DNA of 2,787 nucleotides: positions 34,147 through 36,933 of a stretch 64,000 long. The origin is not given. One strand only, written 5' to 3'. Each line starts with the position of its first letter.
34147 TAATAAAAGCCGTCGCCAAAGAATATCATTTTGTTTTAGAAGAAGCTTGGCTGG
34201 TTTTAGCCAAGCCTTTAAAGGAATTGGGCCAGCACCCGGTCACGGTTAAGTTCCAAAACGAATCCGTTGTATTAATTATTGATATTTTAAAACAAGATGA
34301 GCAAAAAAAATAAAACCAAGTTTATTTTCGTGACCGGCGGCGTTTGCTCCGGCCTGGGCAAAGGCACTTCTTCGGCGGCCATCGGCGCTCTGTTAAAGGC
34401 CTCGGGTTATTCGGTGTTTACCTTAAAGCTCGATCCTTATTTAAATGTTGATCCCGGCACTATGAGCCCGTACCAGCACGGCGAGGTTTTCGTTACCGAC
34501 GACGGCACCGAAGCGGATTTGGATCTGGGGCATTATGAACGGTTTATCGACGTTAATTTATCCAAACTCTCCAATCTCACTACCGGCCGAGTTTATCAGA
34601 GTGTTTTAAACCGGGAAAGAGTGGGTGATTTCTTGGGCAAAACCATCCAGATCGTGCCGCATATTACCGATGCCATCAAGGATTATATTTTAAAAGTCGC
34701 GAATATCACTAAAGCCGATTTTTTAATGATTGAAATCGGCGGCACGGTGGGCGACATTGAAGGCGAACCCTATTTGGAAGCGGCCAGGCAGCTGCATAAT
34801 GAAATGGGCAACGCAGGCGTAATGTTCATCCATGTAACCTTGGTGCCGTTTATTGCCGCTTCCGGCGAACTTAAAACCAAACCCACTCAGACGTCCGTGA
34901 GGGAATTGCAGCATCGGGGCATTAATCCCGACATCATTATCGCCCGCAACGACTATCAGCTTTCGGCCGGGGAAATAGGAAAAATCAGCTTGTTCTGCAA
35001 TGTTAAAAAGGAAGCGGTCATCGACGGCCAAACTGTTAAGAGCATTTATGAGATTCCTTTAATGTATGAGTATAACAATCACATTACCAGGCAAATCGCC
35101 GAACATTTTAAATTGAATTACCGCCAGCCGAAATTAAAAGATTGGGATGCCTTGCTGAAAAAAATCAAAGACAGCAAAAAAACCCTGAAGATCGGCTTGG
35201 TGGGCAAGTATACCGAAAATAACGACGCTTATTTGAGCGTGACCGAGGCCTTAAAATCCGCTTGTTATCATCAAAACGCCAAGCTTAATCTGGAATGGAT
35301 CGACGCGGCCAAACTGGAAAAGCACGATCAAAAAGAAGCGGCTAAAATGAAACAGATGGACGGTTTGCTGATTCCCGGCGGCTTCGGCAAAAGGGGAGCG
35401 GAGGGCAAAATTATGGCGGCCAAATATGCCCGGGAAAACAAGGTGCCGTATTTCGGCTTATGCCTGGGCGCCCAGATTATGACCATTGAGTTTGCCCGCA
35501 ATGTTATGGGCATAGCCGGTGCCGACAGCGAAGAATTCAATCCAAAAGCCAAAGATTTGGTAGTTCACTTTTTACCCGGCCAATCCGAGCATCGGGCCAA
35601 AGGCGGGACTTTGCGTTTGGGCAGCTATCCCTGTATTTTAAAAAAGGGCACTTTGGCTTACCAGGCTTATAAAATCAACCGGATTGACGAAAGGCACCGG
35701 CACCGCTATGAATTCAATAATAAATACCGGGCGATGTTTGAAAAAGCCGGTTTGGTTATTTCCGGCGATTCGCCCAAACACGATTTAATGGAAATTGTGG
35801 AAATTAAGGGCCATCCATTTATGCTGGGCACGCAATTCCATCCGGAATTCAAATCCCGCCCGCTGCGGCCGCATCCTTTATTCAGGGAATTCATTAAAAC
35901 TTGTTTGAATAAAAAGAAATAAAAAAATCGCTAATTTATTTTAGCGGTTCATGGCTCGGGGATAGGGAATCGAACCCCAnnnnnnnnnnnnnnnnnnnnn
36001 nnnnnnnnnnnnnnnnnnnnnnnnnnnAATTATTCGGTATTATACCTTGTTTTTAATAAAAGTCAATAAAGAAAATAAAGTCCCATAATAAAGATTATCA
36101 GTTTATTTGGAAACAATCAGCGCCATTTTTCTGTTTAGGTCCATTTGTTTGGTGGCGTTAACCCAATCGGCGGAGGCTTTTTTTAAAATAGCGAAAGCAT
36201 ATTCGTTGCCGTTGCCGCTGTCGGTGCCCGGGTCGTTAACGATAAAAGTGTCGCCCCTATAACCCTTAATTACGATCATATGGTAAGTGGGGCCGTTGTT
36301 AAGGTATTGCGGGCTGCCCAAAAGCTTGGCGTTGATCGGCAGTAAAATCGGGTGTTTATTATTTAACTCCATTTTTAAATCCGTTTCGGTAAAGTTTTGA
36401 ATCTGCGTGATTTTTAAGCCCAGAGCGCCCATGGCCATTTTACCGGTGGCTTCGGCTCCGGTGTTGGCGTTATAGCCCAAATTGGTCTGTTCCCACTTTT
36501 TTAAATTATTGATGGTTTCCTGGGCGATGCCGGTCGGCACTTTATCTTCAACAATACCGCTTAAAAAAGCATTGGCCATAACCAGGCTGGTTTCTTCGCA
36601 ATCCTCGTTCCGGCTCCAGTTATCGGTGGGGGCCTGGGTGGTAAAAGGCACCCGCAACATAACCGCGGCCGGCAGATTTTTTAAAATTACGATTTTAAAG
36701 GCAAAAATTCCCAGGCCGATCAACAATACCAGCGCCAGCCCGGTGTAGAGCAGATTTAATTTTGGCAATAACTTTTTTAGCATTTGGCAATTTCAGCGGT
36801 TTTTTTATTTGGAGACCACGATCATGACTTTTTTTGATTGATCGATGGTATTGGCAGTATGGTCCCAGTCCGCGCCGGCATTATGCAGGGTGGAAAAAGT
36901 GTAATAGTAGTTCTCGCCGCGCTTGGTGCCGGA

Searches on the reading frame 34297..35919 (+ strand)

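Call 41: search_protein_families(library=pfam, proteins=[window:34297-35919:+], max_evalue=0.001)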
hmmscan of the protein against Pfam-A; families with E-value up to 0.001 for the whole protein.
window:34297-35919:+ (541 aa): 5 families
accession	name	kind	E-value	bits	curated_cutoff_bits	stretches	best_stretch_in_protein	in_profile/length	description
PF06418.20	CTP_synth_N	-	1.3e-116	389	26.1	1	8-273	1-265/265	CTP synthase N-terminus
PF00117.34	GATase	-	2e-39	135.7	22.8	1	310-534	4-189/190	Glutamine amidotransferase class-I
PF07722.19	Peptidase_C26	-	9.4e-07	29.3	20.5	1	374-517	97-219/219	Peptidase C26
PF01656.29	CbiA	-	0.00032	21.1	25.4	1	18-148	8-54/125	CobQ/CobB/MinD/ParA nucleotide binding domain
PF02374.21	ArsA_ATPase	-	0.00099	18.8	24.3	0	7-127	1-111/305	Anion-transporting ATPase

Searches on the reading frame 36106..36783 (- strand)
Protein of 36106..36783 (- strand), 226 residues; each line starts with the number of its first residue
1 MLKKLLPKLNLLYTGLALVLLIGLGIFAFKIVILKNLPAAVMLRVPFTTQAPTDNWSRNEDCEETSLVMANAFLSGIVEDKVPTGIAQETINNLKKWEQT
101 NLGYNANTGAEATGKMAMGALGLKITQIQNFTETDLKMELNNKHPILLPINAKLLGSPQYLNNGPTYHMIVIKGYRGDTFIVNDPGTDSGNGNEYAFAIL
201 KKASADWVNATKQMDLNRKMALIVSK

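Call 41: search_protein_families(library=pfam, proteins=[window:36106-36783:-], max_evalue=0.001)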
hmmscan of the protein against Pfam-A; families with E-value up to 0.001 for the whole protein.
window:36106-36783:- (226 aa): 2 families
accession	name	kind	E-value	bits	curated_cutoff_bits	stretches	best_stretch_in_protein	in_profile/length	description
PF13529.12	Peptidase_C39_2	-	4.4e-11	44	24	1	44-185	2-142/143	Peptidase_C39 like family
PF12385.14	Peptidase_C70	-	0.00076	19.8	19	0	88-188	39-126/141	Papain-like cysteine protease AvrRpt2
